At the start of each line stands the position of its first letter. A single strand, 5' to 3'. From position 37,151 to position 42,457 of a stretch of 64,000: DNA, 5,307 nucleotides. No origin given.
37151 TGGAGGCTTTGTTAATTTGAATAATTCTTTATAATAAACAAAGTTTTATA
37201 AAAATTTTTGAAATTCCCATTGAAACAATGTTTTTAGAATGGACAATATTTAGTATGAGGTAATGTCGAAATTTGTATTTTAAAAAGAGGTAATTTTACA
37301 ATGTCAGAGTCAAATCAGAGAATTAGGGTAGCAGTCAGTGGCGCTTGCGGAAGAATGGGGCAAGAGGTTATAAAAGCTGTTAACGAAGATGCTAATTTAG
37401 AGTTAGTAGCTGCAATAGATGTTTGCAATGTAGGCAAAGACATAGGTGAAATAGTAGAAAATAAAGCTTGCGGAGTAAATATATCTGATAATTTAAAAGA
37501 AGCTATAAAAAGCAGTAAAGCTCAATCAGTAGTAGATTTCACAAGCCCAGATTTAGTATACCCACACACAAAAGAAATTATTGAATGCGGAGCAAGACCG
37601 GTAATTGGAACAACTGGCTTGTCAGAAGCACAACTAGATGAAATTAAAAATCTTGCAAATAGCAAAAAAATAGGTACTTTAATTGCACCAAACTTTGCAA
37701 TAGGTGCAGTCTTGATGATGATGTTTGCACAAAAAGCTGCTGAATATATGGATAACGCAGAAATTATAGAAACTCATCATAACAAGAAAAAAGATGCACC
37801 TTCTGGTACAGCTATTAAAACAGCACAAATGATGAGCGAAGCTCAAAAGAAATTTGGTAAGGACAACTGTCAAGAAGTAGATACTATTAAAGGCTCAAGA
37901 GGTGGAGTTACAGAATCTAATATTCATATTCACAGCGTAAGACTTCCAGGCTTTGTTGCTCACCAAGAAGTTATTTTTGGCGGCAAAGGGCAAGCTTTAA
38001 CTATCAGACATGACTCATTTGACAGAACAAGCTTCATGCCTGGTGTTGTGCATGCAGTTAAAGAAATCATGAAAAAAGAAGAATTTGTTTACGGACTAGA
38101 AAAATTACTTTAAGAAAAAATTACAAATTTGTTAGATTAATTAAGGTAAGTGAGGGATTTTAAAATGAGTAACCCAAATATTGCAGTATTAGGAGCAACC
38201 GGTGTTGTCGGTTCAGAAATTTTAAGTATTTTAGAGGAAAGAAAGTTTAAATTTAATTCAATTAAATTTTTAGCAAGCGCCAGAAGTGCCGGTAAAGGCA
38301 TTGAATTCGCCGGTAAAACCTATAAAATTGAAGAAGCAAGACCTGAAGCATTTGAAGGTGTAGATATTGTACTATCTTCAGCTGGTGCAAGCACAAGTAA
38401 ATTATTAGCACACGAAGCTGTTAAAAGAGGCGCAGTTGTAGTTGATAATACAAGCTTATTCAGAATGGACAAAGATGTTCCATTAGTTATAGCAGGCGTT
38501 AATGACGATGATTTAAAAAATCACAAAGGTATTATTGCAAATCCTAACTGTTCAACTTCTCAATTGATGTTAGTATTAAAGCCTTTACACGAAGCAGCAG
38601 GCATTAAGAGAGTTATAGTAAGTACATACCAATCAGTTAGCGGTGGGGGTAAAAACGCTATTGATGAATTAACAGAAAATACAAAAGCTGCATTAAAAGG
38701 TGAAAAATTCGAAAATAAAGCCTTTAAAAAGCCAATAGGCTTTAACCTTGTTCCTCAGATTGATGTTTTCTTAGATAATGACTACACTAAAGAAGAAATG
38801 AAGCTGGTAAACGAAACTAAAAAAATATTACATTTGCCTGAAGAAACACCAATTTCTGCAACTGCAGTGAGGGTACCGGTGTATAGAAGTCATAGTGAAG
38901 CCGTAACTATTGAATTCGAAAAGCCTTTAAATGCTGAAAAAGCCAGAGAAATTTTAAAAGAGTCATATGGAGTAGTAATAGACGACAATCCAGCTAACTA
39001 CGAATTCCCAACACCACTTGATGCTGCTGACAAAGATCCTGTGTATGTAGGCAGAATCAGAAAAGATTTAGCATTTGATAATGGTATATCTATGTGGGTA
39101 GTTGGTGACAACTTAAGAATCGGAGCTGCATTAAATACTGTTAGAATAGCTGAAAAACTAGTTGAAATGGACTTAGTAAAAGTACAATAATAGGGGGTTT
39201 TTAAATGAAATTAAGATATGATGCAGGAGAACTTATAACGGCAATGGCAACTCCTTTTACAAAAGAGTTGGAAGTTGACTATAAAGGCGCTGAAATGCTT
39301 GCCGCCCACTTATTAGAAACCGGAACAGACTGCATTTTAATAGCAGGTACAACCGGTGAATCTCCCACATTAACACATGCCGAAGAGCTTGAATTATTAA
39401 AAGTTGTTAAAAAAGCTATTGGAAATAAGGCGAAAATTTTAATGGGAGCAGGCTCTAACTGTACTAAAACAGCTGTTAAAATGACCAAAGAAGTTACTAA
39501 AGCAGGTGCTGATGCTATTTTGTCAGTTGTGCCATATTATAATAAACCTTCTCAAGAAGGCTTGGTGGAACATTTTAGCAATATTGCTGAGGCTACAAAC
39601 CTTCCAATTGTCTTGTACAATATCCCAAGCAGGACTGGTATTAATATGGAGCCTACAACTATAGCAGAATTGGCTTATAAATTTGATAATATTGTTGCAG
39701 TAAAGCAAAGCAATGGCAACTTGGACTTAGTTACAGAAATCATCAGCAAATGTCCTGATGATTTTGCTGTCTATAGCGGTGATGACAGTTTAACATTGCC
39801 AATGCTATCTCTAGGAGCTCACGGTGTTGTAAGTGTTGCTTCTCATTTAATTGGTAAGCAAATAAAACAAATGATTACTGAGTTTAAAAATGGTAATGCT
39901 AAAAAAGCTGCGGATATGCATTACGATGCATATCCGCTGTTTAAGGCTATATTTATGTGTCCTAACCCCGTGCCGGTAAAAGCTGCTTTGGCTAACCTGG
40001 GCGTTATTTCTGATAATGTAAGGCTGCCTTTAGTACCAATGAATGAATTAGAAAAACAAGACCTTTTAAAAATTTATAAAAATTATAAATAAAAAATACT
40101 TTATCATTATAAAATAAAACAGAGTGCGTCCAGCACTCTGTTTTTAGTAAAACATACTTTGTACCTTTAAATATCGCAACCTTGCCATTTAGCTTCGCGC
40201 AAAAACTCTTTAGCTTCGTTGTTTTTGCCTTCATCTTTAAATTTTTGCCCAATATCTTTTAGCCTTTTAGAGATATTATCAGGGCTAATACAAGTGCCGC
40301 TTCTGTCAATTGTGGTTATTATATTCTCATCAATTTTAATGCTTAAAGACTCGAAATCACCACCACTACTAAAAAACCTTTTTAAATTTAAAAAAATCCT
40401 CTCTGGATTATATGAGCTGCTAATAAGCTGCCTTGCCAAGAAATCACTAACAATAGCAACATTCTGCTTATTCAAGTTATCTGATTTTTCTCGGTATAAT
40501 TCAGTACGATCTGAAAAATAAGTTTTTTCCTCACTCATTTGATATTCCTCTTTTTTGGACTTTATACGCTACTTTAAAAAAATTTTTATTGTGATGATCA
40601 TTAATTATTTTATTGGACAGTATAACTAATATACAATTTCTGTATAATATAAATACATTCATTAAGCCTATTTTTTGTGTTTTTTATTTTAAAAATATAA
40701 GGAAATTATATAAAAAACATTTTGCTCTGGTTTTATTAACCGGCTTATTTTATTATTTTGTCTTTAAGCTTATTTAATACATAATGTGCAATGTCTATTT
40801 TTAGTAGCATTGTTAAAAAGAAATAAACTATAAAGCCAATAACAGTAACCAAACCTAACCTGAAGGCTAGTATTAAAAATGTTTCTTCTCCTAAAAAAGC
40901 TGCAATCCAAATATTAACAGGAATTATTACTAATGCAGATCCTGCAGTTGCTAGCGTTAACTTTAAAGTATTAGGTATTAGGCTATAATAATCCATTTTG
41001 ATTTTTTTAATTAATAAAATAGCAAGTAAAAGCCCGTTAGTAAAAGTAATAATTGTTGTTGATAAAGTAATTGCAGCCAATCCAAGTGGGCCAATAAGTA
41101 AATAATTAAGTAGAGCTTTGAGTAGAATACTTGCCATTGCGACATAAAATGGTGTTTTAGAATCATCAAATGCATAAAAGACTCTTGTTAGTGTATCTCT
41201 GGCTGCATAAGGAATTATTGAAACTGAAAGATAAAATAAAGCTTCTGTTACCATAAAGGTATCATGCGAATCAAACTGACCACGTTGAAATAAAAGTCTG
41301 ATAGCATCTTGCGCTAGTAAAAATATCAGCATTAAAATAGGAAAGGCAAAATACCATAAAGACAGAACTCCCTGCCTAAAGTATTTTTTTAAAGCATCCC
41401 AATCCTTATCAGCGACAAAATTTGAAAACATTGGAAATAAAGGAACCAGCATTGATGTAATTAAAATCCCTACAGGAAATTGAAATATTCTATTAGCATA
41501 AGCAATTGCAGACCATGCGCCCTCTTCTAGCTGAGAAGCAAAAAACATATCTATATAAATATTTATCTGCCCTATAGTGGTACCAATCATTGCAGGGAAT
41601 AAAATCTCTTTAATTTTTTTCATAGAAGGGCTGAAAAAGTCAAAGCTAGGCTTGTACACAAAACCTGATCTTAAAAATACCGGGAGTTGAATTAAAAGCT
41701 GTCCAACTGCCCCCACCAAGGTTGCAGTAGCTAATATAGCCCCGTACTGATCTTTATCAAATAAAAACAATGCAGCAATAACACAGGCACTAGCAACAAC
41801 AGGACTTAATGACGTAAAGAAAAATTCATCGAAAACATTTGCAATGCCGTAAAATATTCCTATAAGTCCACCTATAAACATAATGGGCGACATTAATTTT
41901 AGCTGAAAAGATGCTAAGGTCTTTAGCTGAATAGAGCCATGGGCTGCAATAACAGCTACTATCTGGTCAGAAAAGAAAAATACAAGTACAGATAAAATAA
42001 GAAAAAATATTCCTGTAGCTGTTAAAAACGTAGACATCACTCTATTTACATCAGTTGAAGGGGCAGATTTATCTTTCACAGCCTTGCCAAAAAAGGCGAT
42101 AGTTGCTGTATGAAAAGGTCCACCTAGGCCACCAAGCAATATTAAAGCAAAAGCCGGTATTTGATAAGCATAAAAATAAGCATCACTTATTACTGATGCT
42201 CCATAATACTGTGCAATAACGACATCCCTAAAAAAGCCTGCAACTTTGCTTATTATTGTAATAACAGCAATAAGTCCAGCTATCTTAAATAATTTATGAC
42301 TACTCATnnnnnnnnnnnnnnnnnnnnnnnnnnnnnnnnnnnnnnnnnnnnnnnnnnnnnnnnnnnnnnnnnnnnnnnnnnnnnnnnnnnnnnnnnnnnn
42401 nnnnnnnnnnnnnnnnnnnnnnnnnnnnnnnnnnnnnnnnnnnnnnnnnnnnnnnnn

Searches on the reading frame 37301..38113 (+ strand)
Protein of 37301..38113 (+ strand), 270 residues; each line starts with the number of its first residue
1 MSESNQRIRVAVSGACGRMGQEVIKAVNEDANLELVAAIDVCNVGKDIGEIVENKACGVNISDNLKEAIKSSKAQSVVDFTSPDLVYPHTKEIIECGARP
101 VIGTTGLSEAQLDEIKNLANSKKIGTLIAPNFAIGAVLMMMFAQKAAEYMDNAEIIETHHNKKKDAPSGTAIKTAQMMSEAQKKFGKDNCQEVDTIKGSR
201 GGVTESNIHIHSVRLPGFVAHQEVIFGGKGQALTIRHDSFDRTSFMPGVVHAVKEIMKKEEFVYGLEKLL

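Call 19: search_protein_families(library=pfam, proteins=[window:37301-38113:+], max_evalue=0.0001)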
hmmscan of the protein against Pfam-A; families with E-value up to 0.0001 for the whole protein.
window:37301-38113:+ (270 aa): 2 families
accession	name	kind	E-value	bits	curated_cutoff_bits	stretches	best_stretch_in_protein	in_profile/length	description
PF05173.19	DapB_C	-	3.8e-37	127.5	27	1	135-270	1-121/121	Dihydrodipicolinate reductase, C-terminus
PF01113.26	DapB_N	-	2.1e-35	121.9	25.6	1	8-132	1-124/124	Dihydrodipicolinate reductase, N-terminus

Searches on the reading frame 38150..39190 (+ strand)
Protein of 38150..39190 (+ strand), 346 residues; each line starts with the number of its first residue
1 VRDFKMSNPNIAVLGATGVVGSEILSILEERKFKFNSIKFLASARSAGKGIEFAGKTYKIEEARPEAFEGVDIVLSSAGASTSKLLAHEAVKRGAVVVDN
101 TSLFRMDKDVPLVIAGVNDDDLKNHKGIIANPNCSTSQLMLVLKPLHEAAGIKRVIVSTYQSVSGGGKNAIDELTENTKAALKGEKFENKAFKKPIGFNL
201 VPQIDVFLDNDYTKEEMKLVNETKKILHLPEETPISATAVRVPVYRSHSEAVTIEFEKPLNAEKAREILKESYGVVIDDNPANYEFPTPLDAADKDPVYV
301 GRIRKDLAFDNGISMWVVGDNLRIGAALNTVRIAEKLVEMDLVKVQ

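Call 19: search_protein_families(library=pfam, proteins=[window:38150-39190:+], max_evalue=0.0001)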
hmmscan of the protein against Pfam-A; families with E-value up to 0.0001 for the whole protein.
window:38150-39190:+ (346 aa): 2 families
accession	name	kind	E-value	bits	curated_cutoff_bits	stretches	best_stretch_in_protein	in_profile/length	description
PF02774.23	Semialdhyde_dhC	-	9.8e-59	199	26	1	143-323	1-183/184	Semialdehyde dehydrogenase, dimerisation domain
PF01118.30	Semialdhyde_dh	-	2.9e-32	112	26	1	10-124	1-120/121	Semialdehyde dehydrogenase, NAD binding domain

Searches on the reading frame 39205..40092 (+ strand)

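Call 19: search_protein_families(library=pfam, proteins=[window:39205-40092:+], max_evalue=0.0001)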
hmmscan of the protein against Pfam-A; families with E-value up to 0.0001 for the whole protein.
window:39205-40092:+ (295 aa): 1 family
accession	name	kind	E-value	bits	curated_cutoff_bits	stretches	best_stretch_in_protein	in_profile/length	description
PF00701.28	DHDPS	-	7.2e-95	317.5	22.1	1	9-292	4-287/289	Dihydrodipicolinate synthetase family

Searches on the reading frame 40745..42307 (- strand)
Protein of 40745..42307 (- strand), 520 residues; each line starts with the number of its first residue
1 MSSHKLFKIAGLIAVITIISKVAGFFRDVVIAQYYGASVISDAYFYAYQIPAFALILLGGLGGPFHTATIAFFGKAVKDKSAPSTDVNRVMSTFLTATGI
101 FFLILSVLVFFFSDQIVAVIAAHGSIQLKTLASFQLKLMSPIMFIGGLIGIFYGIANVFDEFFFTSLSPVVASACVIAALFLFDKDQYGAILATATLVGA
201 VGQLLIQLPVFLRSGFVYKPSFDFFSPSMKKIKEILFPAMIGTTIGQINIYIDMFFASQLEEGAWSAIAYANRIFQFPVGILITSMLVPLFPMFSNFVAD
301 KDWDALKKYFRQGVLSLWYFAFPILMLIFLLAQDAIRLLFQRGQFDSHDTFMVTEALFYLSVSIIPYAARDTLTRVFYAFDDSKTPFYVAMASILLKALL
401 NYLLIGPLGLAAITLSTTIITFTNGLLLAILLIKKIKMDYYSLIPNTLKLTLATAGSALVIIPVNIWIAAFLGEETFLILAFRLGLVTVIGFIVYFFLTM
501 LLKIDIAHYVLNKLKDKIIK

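Call 19: search_protein_families(library=pfam, proteins=[window:40745-42307:-], max_evalue=0.0001)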
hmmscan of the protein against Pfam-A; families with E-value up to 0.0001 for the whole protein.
window:40745-42307:- (520 aa): 2 families
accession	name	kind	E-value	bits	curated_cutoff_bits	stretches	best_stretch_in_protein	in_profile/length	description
PF03023.19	MurJ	-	6.8e-83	279.2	27.4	1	31-465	1-433/451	Lipid II flippase MurJ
PF01554.23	MatE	-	4.9e-12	46.3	24.9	1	251-403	14-161/161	MatE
